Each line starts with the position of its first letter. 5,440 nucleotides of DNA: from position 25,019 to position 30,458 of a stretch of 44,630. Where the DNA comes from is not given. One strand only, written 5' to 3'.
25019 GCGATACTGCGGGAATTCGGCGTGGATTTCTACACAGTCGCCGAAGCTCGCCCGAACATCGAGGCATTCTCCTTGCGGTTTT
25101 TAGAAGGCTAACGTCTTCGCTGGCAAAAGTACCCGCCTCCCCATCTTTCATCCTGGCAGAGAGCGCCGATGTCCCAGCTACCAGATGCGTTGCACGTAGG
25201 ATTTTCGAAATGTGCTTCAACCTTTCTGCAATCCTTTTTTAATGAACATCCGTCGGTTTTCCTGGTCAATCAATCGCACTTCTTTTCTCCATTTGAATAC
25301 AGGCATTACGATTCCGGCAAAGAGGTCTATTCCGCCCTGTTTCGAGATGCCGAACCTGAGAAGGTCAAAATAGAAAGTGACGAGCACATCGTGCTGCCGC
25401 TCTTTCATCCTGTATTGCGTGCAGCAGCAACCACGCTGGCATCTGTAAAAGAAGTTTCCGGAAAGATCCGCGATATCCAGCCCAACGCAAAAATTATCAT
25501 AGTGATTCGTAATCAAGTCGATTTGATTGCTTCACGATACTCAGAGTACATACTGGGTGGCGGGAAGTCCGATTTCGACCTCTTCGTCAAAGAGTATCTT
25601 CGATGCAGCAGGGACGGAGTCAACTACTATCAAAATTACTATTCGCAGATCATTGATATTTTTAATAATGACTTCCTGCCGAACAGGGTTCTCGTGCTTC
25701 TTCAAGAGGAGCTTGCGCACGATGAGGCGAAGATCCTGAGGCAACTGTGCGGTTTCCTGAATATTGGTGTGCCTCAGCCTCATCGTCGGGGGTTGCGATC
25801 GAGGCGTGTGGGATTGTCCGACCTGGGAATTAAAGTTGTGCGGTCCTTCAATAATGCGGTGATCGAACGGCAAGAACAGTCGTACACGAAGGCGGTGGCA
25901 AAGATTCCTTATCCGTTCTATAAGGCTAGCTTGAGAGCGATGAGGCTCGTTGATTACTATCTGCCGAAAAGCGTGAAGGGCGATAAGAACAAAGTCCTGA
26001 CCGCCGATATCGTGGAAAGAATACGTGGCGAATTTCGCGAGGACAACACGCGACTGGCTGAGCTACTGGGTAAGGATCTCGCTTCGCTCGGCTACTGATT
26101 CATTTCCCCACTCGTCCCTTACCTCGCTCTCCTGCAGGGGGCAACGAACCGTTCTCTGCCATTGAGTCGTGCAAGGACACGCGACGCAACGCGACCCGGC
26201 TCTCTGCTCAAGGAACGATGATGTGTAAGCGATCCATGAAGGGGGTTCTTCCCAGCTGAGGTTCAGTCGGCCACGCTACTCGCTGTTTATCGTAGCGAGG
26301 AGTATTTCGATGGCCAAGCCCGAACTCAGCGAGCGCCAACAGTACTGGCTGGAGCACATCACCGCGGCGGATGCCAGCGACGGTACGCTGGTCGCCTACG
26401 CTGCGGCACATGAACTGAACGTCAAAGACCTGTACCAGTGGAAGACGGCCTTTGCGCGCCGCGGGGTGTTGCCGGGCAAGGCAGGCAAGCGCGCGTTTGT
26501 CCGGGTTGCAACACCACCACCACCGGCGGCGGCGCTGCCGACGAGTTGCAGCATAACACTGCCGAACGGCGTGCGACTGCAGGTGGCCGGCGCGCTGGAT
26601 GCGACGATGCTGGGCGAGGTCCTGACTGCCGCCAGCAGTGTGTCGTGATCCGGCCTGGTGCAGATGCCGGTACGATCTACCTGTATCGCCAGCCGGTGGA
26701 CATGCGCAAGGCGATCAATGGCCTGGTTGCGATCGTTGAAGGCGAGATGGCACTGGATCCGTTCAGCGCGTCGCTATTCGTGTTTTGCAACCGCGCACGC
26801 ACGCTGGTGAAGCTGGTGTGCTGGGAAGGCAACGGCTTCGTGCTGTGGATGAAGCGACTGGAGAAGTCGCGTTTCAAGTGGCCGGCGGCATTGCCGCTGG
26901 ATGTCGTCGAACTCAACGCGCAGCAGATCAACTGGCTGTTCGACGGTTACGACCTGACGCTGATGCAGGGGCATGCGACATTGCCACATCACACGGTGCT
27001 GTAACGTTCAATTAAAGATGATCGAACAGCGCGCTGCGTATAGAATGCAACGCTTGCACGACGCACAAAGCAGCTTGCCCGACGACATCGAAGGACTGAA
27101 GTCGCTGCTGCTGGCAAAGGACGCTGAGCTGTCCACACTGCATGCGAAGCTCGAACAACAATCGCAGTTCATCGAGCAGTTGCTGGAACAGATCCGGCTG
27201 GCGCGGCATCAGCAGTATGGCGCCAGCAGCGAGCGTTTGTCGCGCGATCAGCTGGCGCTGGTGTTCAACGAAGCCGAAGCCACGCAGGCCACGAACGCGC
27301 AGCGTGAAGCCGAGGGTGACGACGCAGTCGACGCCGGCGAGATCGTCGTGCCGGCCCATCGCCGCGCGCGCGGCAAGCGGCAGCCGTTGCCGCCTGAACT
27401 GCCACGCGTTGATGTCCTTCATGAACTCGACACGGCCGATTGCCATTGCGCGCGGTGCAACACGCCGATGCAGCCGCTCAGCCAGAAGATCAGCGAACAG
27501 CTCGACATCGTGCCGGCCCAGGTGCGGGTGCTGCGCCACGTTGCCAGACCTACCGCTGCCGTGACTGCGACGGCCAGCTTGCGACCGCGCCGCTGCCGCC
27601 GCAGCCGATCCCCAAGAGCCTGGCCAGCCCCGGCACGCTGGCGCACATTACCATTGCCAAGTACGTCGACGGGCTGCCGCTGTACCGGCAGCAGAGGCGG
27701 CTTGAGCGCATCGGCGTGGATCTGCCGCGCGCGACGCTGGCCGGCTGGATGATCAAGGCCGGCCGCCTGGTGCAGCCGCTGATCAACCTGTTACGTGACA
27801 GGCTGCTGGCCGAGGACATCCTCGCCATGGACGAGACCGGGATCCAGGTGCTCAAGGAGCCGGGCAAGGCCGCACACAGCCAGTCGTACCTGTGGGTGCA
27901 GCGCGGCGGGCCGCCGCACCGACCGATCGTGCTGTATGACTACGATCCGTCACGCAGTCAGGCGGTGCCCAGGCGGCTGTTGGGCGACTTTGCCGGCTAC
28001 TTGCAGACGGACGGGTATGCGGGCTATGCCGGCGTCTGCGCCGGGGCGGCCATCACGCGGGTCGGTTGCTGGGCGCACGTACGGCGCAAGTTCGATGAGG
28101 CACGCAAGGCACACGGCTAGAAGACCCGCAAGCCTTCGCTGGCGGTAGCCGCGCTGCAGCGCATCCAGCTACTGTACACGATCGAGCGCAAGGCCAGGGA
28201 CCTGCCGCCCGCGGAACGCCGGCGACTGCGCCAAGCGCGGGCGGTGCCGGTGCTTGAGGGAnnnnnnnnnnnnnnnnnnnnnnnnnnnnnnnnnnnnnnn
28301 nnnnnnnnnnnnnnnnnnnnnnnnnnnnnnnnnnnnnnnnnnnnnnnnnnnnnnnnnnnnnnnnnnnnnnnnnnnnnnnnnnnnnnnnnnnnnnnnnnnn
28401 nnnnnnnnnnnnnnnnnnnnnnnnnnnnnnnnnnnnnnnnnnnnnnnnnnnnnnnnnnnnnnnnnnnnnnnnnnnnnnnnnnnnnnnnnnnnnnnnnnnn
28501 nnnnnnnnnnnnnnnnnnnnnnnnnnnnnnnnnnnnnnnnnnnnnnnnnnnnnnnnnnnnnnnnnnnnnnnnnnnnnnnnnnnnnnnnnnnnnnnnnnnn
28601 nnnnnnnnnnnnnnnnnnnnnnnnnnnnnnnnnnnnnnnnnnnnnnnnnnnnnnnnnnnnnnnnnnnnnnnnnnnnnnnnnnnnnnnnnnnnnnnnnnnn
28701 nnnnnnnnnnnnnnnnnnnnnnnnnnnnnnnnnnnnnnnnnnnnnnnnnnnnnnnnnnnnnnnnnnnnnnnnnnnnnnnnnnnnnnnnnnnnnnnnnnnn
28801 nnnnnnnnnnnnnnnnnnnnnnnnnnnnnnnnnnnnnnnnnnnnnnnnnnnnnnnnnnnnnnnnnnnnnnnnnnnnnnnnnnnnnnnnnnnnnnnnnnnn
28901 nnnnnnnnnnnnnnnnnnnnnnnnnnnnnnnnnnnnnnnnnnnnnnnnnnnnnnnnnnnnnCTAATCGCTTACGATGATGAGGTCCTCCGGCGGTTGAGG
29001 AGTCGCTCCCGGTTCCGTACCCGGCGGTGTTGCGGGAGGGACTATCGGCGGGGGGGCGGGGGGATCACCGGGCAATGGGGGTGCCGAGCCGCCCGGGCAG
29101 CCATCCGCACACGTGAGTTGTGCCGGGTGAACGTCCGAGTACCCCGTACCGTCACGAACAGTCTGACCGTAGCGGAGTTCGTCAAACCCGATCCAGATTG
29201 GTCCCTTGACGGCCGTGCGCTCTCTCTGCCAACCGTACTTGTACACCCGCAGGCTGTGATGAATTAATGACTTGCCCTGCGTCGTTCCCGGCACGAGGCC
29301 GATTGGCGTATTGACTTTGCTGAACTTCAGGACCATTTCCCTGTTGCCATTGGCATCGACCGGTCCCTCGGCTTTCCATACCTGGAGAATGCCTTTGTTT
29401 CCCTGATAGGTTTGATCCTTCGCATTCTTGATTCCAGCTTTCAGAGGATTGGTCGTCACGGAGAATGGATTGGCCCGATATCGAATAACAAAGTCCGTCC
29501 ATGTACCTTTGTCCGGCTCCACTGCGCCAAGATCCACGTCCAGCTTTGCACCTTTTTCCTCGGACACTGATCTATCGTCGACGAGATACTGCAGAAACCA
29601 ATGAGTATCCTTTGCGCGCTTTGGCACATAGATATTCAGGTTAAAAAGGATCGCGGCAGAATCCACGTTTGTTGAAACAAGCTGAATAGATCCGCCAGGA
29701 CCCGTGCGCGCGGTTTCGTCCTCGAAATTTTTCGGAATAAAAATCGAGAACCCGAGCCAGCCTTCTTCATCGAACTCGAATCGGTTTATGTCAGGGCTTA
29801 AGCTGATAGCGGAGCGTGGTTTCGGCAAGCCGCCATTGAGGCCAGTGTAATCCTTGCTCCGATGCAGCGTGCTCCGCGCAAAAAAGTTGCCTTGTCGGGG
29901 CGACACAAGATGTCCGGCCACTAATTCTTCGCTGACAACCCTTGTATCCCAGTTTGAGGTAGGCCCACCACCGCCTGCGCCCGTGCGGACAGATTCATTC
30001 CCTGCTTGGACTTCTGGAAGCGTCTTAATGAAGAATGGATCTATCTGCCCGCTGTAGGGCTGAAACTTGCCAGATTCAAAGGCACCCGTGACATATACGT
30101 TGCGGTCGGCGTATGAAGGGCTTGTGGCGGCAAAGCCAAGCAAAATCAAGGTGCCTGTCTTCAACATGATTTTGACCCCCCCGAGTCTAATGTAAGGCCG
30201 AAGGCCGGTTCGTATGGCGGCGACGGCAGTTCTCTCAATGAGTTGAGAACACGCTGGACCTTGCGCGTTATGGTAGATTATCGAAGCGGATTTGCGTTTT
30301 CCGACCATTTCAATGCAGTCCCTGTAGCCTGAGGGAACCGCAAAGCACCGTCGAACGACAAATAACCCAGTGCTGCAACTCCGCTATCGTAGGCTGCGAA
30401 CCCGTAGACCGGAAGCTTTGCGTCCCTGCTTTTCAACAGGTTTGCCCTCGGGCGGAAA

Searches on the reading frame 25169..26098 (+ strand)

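Call 11: search_protein_families(library=ncbifam, proteins=[window:25169-26098:+], max_evalue=0.00001)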
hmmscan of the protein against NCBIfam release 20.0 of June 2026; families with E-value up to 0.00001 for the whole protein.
window:25169-26098:+ (309 aa): 0 families

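Call 51: search_protein_families(library=pfam, proteins=[window:25169-26098:+], max_evalue=1)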
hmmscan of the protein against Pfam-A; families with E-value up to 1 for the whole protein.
window:25169-26098:+ (309 aa): 4 families
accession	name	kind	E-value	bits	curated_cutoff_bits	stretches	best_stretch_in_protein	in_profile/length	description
PF13469.12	Sulfotransfer_3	-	1.5e-12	48.7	27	1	10-200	5-213/216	Sulfotransferase family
PF00685.33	Sulfotransfer_1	-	9.2e-10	38.8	22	1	5-200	2-182/255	Sulfotransferase domain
PF10111.15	Glyco_tranf_2_2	-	0.12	12.2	27.3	1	99-146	157-203/276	Glycosyltransferase like family 2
PF05958.17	tRNA_U5-meth_tr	-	0.16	11.4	23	1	18-70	15-67/357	tRNA (Uracil-5-)-methyltransferase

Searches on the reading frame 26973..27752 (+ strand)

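Call 11: search_protein_families(library=ncbifam, proteins=[window:26973-27752:+], max_evalue=0.00001)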
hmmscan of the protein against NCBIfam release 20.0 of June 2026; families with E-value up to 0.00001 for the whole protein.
window:26973-27752:+ (259 aa): 1 family
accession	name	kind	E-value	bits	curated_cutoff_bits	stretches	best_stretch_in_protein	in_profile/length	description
NF033517.1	transpos_IS66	equivalog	4e-09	36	180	1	131-192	4-62/387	IS66 family transposase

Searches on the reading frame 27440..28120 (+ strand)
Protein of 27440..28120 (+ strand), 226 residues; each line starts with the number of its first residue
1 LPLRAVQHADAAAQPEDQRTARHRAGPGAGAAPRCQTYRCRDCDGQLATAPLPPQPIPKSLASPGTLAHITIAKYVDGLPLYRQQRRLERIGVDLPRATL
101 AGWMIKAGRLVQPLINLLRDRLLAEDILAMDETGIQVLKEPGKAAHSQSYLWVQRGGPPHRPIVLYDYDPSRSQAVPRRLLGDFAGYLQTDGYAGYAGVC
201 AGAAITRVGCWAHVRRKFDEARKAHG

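Call 12: search_protein_families(library=pfam, proteins=[window:27440-28120:+], max_evalue=0.01)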
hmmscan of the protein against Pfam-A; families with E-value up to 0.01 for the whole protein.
window:27440-28120:+ (226 aa): 1 family
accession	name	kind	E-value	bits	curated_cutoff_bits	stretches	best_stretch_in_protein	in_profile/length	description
PF03050.20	DDE_Tnp_IS66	-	1.8e-59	202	23.1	1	59-225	1-167/284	Transposase IS66 family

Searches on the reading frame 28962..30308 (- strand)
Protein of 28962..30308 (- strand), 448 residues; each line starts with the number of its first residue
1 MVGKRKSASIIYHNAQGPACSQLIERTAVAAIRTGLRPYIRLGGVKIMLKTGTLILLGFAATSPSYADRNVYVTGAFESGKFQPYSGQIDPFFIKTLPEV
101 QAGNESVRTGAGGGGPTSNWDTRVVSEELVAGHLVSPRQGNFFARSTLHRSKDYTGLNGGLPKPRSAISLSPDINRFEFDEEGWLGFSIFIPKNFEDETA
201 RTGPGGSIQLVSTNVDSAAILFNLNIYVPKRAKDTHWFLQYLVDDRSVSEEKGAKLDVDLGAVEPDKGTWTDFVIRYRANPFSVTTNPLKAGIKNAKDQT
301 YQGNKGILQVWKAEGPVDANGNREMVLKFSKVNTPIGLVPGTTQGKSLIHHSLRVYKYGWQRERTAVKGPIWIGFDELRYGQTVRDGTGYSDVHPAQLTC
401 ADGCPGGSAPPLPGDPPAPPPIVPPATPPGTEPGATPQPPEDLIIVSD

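Call 11: search_protein_families(library=ncbifam, proteins=[window:28962-30308:-], max_evalue=0.00001)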
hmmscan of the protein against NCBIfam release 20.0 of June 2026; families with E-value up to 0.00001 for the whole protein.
window:28962-30308:- (448 aa): 0 families

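Call 51: search_protein_families(library=pfam, proteins=[window:28962-30308:-], max_evalue=1)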
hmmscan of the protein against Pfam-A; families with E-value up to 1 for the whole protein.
window:28962-30308:- (448 aa): 1 family
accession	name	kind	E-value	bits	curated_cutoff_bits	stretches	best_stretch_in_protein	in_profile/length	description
PF14099.13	Polysacc_lyase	-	0.00027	21.3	29.9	1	162-312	47-166/210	Polysaccharide lyase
